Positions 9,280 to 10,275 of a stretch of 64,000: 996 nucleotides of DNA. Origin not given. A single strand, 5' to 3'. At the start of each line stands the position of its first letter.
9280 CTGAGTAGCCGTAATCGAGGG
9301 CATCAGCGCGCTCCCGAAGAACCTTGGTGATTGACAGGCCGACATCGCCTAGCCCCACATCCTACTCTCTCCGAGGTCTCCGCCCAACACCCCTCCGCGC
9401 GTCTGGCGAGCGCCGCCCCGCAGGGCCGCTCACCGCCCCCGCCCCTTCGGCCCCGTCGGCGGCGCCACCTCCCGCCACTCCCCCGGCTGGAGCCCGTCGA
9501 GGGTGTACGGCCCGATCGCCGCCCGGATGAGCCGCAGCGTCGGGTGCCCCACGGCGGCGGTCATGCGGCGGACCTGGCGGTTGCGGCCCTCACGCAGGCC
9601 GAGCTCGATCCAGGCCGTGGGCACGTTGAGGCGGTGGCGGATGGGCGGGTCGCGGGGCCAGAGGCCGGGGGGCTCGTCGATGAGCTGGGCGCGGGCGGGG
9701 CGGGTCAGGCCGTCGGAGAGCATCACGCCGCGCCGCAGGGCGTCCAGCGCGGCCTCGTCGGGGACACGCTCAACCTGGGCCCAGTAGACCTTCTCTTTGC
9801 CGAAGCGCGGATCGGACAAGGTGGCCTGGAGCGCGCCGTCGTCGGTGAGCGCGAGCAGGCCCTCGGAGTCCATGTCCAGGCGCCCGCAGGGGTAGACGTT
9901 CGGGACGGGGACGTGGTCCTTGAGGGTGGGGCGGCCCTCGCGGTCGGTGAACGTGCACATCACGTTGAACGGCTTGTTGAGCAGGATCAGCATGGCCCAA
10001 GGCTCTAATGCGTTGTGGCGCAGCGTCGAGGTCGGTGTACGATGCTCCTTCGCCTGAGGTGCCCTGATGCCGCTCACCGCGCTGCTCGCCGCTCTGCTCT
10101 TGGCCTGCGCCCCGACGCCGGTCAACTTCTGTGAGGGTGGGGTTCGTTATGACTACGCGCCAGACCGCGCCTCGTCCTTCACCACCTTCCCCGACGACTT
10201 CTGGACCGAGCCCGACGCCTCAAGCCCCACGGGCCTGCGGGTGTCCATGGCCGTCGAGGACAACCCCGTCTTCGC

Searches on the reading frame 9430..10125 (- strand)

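Call 56: search_protein_families(library=pfam, proteins=[window:9430-10125:-], max_evalue=0.001)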
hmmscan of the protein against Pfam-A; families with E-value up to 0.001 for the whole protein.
window:9430-10125:- (231 aa): 1 family
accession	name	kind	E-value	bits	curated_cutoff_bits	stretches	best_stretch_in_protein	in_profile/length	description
PF00849.27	PseudoU_synth_2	-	1.4e-15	58.3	26.8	1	46-191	2-152/152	RNA pseudouridylate synthase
